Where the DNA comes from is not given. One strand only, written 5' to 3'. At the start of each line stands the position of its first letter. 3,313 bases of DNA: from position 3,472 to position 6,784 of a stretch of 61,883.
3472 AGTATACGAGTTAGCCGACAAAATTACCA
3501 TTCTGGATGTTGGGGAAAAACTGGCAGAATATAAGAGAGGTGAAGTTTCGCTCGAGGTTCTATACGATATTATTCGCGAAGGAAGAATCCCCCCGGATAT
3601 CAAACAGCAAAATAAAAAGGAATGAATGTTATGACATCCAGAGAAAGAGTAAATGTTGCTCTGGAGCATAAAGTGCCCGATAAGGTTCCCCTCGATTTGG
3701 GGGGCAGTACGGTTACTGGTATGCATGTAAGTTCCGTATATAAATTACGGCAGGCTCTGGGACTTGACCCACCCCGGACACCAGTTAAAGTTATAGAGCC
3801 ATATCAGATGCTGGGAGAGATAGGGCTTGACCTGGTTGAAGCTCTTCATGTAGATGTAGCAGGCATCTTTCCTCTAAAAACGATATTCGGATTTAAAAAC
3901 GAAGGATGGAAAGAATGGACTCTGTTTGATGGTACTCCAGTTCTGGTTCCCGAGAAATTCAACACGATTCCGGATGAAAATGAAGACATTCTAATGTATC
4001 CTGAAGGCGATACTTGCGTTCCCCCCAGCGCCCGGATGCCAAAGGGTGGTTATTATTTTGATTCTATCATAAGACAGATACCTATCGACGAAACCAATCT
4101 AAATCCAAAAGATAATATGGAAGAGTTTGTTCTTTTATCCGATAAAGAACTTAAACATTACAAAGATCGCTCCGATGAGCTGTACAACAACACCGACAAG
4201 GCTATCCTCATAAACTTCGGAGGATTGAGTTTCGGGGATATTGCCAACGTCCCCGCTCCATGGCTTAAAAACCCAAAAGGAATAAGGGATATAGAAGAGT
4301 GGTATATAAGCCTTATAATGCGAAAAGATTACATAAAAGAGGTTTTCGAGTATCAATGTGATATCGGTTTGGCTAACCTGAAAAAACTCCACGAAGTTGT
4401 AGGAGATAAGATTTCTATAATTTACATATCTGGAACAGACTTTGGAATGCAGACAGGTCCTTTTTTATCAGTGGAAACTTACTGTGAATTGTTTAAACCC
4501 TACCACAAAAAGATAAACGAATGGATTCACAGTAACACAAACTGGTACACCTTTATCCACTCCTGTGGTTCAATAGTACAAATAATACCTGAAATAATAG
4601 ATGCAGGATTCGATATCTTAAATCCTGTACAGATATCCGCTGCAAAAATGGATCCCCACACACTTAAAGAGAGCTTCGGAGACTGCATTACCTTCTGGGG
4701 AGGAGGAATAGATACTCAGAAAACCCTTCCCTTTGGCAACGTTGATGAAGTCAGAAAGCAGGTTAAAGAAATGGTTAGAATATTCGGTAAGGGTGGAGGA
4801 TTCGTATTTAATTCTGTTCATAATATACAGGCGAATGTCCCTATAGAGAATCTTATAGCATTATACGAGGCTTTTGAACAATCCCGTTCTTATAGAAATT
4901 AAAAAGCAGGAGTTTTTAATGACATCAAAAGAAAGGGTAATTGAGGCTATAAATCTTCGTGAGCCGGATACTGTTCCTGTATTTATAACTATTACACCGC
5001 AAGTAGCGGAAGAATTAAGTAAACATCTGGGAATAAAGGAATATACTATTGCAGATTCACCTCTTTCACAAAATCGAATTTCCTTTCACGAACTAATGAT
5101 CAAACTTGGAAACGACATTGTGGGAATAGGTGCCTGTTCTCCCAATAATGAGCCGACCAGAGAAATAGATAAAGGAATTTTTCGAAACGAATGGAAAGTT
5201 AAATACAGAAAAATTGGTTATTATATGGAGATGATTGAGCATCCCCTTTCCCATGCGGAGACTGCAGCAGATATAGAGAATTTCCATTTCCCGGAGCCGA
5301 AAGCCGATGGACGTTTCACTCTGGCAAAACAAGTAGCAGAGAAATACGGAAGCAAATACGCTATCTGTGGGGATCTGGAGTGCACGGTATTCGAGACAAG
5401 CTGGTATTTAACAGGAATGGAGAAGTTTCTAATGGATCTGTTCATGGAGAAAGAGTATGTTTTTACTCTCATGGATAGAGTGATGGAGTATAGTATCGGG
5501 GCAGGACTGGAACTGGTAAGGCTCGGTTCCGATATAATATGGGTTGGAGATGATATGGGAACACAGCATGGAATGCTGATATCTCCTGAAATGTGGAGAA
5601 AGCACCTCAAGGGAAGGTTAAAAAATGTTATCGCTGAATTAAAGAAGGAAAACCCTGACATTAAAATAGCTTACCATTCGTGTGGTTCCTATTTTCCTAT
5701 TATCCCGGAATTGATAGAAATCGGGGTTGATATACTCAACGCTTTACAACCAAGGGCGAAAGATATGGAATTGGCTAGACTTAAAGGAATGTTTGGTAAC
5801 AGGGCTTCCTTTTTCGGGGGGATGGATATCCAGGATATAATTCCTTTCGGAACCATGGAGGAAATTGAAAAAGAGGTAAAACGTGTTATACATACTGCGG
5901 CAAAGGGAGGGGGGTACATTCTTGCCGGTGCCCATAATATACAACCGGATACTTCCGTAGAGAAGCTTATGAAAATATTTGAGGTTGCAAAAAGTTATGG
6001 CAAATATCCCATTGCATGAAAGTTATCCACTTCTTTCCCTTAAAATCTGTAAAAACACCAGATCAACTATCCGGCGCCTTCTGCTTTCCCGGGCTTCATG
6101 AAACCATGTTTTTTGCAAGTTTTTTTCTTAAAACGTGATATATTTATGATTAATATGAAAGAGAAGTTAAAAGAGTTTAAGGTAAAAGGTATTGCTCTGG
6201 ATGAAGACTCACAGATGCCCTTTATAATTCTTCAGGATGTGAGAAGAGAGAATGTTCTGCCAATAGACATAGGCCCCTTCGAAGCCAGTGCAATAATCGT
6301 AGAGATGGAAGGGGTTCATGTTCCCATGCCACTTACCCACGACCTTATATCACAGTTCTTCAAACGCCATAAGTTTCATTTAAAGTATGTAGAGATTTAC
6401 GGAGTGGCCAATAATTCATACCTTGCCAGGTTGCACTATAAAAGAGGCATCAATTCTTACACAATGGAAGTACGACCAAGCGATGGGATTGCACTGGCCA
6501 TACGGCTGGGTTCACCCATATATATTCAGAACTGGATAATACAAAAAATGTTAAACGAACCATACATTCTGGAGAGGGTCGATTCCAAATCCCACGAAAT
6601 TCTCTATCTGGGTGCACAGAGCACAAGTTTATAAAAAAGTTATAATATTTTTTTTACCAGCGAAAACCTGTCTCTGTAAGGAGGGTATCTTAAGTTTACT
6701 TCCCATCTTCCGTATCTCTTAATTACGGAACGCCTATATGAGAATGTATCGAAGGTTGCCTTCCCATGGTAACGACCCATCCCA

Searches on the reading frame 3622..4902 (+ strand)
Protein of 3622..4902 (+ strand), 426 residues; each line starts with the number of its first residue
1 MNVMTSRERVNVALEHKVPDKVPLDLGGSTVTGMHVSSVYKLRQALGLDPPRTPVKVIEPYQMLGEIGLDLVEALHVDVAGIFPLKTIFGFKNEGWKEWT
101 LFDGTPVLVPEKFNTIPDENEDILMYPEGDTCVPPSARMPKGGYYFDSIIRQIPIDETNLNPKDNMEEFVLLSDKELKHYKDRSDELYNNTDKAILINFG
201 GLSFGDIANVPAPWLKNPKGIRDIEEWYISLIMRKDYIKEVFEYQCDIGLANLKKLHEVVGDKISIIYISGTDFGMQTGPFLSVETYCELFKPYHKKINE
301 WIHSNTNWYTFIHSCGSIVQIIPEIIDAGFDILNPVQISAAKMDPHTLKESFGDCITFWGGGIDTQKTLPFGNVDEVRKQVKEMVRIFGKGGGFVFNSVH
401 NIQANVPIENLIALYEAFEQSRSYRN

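Call 36: search_protein_families(library=pfam, proteins=[window:3622-4902:+], max_evalue=1e-10)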
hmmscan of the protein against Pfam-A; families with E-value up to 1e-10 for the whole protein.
window:3622-4902:+ (426 aa): 1 family
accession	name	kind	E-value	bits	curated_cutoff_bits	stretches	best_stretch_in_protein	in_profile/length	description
PF01208.23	URO-D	-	1.4e-14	54.4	23.9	1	222-419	160-344/346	Uroporphyrinogen decarboxylase (URO-D)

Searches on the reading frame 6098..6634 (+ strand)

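Call 36: search_protein_families(library=pfam, proteins=[window:6098-6634:+], max_evalue=1e-10)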
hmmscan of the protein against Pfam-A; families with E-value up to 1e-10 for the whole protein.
window:6098-6634:+ (178 aa): 1 family
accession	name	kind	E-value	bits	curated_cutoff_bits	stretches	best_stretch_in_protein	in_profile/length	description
PF02577.19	BFN_dom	-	1.2e-29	102.8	27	1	43-150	1-106/112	Bifunctional nuclease domain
